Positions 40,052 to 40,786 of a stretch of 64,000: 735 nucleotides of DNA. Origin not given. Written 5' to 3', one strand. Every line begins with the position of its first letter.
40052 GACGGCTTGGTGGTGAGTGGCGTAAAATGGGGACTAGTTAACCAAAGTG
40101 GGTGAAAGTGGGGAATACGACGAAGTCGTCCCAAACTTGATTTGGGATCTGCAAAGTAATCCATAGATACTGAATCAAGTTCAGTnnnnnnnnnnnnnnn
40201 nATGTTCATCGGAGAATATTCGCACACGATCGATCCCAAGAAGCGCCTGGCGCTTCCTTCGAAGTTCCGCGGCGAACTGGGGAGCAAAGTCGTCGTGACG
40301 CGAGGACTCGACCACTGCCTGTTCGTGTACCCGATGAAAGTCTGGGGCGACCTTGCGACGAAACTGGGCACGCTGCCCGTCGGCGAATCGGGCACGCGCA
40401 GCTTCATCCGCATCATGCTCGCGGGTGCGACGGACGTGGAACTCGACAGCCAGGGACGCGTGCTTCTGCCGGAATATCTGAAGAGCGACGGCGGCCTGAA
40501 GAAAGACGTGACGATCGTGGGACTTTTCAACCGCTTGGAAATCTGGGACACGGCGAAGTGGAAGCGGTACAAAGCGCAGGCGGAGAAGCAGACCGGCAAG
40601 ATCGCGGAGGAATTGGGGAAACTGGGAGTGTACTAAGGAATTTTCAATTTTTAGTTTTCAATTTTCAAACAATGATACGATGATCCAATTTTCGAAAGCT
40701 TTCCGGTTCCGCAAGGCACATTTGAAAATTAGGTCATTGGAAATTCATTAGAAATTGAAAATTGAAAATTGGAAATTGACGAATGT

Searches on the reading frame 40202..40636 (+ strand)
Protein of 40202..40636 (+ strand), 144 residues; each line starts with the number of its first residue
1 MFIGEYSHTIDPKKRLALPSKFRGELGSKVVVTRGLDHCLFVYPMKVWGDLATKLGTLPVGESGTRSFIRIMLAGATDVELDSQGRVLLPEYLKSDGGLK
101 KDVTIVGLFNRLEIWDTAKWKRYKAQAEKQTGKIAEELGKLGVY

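Call 22: find_encoding_contigs(protein=window:40202-40636:+, flank=3000, max_places=10)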
Protein window:40202-40636:+ (144 aa): 4 contigs read that carry it; 1 place shown.
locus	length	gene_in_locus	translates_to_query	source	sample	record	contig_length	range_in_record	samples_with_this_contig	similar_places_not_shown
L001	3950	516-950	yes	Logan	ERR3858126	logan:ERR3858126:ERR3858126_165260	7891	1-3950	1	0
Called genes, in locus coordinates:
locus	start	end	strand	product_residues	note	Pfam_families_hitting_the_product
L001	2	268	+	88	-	?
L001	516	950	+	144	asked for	PF02381:MraZ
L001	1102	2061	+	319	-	PF01795:Methyltransf_5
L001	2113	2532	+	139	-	-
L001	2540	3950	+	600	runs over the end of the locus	PF03717:PBP_dimer, PF00905:Transpeptidase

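Call 24: find_homologous_proteins(query=window:40202-40636:+)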
Query window:40202-40636:+ (144 aa): 4925 proteins with E <= 0.001 among 4941 candidates; the best 120 are listed.
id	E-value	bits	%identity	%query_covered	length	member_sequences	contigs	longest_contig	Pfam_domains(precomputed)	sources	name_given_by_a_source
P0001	3.3e-82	291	90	100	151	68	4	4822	PF02381.24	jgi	jgi:MraZ protein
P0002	2.0e-81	289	89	100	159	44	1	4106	PF02381.24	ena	-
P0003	3.3e-81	288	90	100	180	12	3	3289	PF02381.24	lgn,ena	-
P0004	9.6e-81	287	88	100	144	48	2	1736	PF02381.24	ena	-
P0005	1.3e-80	286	90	100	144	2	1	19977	PF02381.24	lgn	-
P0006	1.6e-80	286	89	100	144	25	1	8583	PF02381.24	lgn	-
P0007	2.8e-80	285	88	100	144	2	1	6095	PF02381.24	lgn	-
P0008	4.2e-80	285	88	100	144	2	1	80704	PF02381.24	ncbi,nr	ncbi:MAG: division/cell wall cluster transcriptional repressor MraZ [Candidatus Moranbacteria bacter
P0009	4.3e-80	285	88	100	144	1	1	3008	PF02381.24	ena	-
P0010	4.9e-80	284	88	100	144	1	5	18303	PF02381.24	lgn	-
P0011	6.5e-80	284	86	100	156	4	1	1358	PF02381.24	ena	-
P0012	9.5e-80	283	87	100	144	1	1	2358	PF02381.24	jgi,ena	-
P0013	1.0e-79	283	85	100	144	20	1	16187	PF02381.24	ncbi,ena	-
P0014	1.1e-79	283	86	100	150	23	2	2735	PF02381.24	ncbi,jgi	jgi:MraZ protein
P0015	1.3e-79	283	86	100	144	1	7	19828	PF02381.24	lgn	-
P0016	2.6e-79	282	85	100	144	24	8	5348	PF02381.24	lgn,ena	-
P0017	2.8e-79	282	88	100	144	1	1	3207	PF02381.24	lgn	-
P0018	5.0e-79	281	88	100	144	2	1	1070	PF02381.24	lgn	-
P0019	7.4e-79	281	87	100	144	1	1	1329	PF02381.24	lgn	-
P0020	8.2e-79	280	88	100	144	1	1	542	PF02381.24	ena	-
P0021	1.3e-78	280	87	100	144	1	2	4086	PF02381.24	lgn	-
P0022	1.3e-78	280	86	100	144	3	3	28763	PF02381.24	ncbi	ncbi:MAG: division/cell wall cluster transcriptional repressor MraZ [Patescibacteria group bacterium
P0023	1.9e-78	279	86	100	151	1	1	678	PF02381.24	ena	-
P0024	2.5e-78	279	86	100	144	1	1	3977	PF02381.24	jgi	-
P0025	3.6e-78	278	86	100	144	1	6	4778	PF02381.24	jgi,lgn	-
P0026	6.8e-78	277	86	100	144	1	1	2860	PF02381.24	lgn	-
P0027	8.8e-78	277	85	100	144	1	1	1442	PF02381.24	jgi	jgi:MraZ protein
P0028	1.3e-77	277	84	100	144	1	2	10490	PF02381.24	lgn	-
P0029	1.4e-77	276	85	100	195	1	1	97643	PF02381.24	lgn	-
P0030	2.4e-77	276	85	100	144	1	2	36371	PF02381.24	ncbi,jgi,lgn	jgi:MraZ protein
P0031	1.0e-76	274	83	100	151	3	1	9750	PF02381.24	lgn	-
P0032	2.3e-76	273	85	100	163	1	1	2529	PF02381.24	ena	-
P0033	4.5e-76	272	83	100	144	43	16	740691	PF02381.24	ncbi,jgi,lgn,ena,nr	ncbi:MAG: division/cell wall cluster transcriptional repressor MraZ [Candidatus Moranbacteria bacter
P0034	1.7e-75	270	82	100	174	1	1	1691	PF02381.24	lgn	-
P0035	3.4e-75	269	84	100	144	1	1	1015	PF02381.24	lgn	-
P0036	6.0e-75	268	83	100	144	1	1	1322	PF02381.24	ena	-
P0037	8.3e-75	267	82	100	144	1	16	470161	PF02381.24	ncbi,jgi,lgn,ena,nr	ncbi:MAG: transcriptional regulator MraZ [Patescibacteria group bacterium]|jgi:MraZ protein|nr:trans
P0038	9.7e-75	267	81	100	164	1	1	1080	PF02381.24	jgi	-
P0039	1.3e-74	267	84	100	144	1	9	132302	PF02381.24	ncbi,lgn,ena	-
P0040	1.6e-74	267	81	100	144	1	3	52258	PF02381.24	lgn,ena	-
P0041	1.7e-74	266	82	100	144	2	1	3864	PF02381.24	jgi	jgi:MraZ protein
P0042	2.2e-74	266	81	100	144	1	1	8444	PF02381.24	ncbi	-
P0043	2.2e-74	266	81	100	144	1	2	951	PF02381.24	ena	-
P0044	2.2e-74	266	81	100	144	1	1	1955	PF02381.24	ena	-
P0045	4.2e-74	265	82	100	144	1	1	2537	PF02381.24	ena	-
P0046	8.0e-74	264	81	100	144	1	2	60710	PF02381.24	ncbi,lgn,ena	-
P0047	8.1e-74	264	81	100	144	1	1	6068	PF02381.24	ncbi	-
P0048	2.2e-73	263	80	100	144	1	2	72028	PF02381.24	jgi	jgi:MraZ protein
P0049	2.9e-73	262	81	100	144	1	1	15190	PF02381.24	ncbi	-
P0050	4.1e-73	262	81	100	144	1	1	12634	PF02381.24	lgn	-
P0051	8.1e-73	261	81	100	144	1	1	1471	PF02381.24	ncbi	-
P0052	8.3e-73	261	81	100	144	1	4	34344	PF02381.24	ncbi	-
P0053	2.3e-72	260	80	100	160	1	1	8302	PF02381.24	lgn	-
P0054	3.1e-72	259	79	100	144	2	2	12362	PF02381.24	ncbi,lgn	-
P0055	3.1e-72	259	79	100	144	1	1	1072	PF02381.24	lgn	-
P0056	1.3e-71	257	80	100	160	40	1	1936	PF02381.24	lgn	-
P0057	1.5e-71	257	81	100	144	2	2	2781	PF02381.24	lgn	-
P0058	1.6e-71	257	79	100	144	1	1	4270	PF02381.24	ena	-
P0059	1.9e-71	257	80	100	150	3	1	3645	PF02381.24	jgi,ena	-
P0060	2.1e-71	256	80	100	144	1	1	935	PF02381.24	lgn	-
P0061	2.9e-71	256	79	100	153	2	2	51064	PF02381.24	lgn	-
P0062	3.0e-71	256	82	100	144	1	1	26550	PF02381.24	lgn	-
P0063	4.1e-71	255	80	100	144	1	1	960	PF02381.24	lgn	-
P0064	4.7e-71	255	79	100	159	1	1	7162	PF02381.24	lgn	-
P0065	7.0e-71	255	78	100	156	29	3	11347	PF02381.24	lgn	-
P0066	1.1e-70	254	79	100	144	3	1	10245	PF02381.24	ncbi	ncbi:MAG: division/cell wall cluster transcriptional repressor MraZ [Candidatus Moraniibacteriota ba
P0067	1.3e-70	254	76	100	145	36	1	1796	PF02381.24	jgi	-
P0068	1.5e-70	254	77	100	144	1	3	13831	PF02381.24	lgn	-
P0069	1.7e-70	254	78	100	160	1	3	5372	PF02381.24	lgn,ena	-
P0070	1.9e-70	253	77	100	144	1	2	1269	PF02381.24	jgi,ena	-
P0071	3.9e-70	252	76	100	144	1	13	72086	PF02381.24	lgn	-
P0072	4.0e-70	252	79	100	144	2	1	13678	PF02381.24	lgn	-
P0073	4.3e-70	252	79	100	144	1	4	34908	PF02381.24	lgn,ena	-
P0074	5.6e-70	252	79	100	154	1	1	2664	PF02381.24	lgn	-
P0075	6.2e-70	252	78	100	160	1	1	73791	PF02381.24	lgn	-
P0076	7.1e-70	251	78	100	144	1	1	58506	PF02381.24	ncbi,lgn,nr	ncbi:MAG: division/cell wall cluster transcriptional repressor MraZ [Candidatus Moranbacteria bacter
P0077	7.6e-70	251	77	100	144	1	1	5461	PF02381.24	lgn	-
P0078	7.8e-70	251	80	100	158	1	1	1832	PF02381.24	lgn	-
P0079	9.7e-70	251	77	100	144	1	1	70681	PF02381.24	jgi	jgi:MraZ protein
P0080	1.4e-69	251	76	100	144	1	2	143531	PF02381.24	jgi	jgi:MraZ protein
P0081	1.5e-69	250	77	100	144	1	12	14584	PF02381.24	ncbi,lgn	-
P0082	1.5e-69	250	78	100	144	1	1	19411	PF02381.24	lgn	-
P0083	2.0e-69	250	78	100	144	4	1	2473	PF02381.24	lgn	-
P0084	2.7e-69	250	77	100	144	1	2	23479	PF02381.24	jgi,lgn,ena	jgi:MraZ protein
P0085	2.9e-69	250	78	100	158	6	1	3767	PF02381.24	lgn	-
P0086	3.8e-69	249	77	100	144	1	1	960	PF02381.24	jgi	-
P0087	5.5e-69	249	77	100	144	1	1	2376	PF02381.24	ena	-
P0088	5.7e-69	249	77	100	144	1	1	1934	PF02381.24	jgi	jgi:MraZ protein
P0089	6.7e-69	248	77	100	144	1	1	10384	PF02381.24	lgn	-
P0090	6.9e-69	248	76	100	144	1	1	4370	PF02381.24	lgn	-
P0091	7.1e-69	248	75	100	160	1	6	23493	PF02381.24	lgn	-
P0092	7.7e-69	248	76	100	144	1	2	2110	PF02381.24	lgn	-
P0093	9.5e-69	248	77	100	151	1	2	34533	PF02381.24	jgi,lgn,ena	jgi:MraZ protein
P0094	9.5e-69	248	75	100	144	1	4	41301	PF02381.24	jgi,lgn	jgi:MraZ protein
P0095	9.9e-69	248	77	100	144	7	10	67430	PF02381.24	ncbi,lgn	-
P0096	1.0e-68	248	77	100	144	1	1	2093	PF02381.24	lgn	-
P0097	1.0e-68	248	76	100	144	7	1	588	PF02381.24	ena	-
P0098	1.1e-68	248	78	100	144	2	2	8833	PF02381.24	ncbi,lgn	-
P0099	1.1e-68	248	77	100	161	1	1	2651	PF02381.24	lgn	-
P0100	1.4e-68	247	77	100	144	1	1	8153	PF02381.24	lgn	-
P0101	1.5e-68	247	78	100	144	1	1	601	PF02381.24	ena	-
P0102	1.8e-68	247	74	100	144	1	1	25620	PF02381.24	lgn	-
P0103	1.9e-68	247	75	100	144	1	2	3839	PF02381.24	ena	-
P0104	2.0e-68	247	75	100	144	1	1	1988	PF02381.24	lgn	-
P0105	2.7e-68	246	74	100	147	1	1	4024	PF02381.24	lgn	-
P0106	2.9e-68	246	78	100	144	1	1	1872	PF02381.24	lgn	-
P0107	2.9e-68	246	76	100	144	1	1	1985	PF02381.24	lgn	-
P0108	2.9e-68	246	76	100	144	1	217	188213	PF02381.24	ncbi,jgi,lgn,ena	jgi:MraZ protein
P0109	3.0e-68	246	76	100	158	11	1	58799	PF02381.24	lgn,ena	-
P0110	3.6e-68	246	76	100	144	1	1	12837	PF02381.24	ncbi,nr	ncbi:MAG: division/cell wall cluster transcriptional repressor MraZ [Candidatus Moranbacteria bacter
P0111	5.1e-68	245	76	100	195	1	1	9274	PF02381.24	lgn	-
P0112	5.2e-68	245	76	100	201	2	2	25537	PF02381.24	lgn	-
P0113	5.5e-68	245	77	100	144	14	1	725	PF02381.24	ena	-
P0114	5.6e-68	245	78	100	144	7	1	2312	PF02381.24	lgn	-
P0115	5.8e-68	245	74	100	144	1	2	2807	PF02381.24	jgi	-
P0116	7.1e-68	245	76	100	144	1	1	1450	PF02381.24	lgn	-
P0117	7.9e-68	245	76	100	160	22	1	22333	PF02381.24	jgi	-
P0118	9.4e-68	245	77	100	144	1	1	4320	PF02381.24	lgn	-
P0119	9.6e-68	245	74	100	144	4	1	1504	PF02381.24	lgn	-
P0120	9.9e-68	245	77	100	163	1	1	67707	PF02381.24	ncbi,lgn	-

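Call 26: find_related_loci(query=A3, collection=genome_contigs, flank=10000)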
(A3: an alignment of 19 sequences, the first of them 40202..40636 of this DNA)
Query A3 (144 aa) in genome_contigs; peptide patterns used: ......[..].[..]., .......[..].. (x = any residue, [..] = any of these).
599 stretches matched a pattern (row limit reached: there are more); 592 encode a relative of the query (tblastn E <= 1e-3); the best 80 are kept; 80 distinct loci.
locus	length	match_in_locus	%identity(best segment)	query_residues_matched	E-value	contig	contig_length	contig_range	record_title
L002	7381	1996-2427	88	1-144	3e-85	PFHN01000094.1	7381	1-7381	MAG: Candidatus Moranbacteria bacterium CG_4_8_14_3_um_filter_41_13 CG_4_8_14_3_um_filter_scaffold_5140_c, whole genome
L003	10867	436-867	88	1-144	3e-85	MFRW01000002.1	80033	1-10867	MAG: Candidatus Moranbacteria bacterium RIFCSPHIGHO2_01_FULL_55_24 rifcsphigho2_01_scaffold_371, whole genome shotgun se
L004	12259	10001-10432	85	1-144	1e-82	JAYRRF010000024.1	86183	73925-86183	MAG: Candidatus Moraniibacteriota bacterium isolate XM1_ASGE3bin.23 k141_704942, whole genome shotgun sequence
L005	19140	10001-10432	83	1-144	5e-81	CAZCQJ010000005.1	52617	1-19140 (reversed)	MAG TPA_asm: uncultured Bdellovibrionales bacterium isolate SRP285395_co1_534 genome assembly, contig: NODE_769_length_5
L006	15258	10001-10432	81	1-144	4e-78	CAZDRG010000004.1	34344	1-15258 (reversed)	MAG TPA_asm: uncultured Bdellovibrionales bacterium isolate SRP286056_co1_205 genome assembly, contig: NODE_1340_length_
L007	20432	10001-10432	79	1-144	7e-74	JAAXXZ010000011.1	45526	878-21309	MAG: Candidatus Moraniibacteriota bacterium isolate W9_Combined_metabat2_155 W9_Combined_metabat2_155_NODE_466, whole ge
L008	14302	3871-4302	73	1-144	9e-74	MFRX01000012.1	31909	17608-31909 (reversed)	MAG: Candidatus Moranbacteria bacterium RIFCSPHIGHO2_02_FULL_40_12b rifcsphigho2_02_scaffold_1778, whole genome shotgun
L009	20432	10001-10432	76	1-144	4e-73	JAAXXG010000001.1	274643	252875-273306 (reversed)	MAG: Candidatus Moraniibacteriota bacterium isolate W9_Combined_metabat2_075 W9_Combined_metabat2_075_NODE_14, whole gen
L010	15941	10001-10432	74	1-144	3e-71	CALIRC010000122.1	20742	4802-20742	MAG: Candidatus Pacebacteria bacterium isolate R4_Bin_METABAT__73_1 genome assembly, contig: c_000005455024, whole genom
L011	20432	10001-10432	73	1-144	6e-71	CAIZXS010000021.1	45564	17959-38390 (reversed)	uncultured bacterium isolate Loc080925-6m_bin-1411 genome assembly, contig: bin-1411:21/26, whole genome shotgun sequenc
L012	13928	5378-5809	74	1-144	6e-71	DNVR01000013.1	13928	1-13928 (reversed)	MAG TPA_asm: Candidatus Moraniibacteriota bacterium isolate UBA12142 contig_1134, whole genome shotgun sequence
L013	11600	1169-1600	69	1-144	6e-70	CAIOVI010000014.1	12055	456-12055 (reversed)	uncultured bacterium isolate MJ110830A_bin-153 genome assembly, contig: bin-153:14/63, whole genome shotgun sequence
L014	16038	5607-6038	71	1-144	6e-69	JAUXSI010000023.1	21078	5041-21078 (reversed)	MAG: Candidatus Moraniibacteriota bacterium isolate C12_metabat.bin.56 C12_k141_299714, whole genome shotgun sequence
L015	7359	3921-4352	70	1-144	3e-69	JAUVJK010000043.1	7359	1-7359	MAG: Candidatus Moraniibacteriota bacterium isolate CSMAG_452 CSMAG_452_k127_6058652_length_7359_cov_24.0091, whole geno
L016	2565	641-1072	71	1-144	5e-69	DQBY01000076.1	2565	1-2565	MAG TPA_asm: Candidatus Moraniibacteriota bacterium isolate UBA11098 contig_372112, whole genome shotgun sequence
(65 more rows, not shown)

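Call 39: find_related_loci(query=window:40202-40636:+, collection=metagenome_contigs, flank=3000)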
Query window:40202-40636:+ (144 aa) in metagenome_contigs; peptide patterns used: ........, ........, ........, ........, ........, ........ (x = any residue, [..] = any of these).
600 stretches matched a pattern (row limit reached: there are more); 493 encode a relative of the query (tblastn E <= 1e-3); the best 80 are kept; 80 distinct loci.
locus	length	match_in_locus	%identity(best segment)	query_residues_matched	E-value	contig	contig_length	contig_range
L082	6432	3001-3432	90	1-144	2e-87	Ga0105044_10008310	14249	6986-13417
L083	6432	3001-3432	90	1-144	2e-87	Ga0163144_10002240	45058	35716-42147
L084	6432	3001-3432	90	1-144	3e-87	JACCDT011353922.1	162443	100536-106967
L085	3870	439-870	89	1-144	1e-86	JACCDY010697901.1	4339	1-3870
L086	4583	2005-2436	89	1-144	1e-86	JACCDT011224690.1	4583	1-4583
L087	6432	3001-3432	88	1-144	3e-86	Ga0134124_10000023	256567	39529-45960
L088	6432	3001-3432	89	1-144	4e-86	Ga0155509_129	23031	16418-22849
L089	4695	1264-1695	89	1-144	4e-86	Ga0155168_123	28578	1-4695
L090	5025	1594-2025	88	1-144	1e-85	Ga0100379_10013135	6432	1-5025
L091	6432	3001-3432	88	1-144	1e-85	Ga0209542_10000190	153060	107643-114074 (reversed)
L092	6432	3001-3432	88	1-144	1e-85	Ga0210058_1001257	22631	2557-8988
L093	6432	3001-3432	88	1-144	1e-85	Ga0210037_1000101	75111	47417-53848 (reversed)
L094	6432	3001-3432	88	1-144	1e-85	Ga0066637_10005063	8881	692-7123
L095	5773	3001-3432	90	1-144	3e-85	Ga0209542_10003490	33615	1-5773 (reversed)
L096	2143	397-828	87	1-144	4e-88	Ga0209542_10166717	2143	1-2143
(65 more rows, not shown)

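Call 82: search_protein_families(library=pfam, proteins=[window:40202-40636:+])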
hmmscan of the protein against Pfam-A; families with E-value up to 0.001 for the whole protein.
window:40202-40636:+ (144 aa): 1 family
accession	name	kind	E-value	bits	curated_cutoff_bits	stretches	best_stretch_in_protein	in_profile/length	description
PF02381.23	MraZ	-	1.7e-35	121.3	23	2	72-131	1-61/72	MraZ protein, putative antitoxin-like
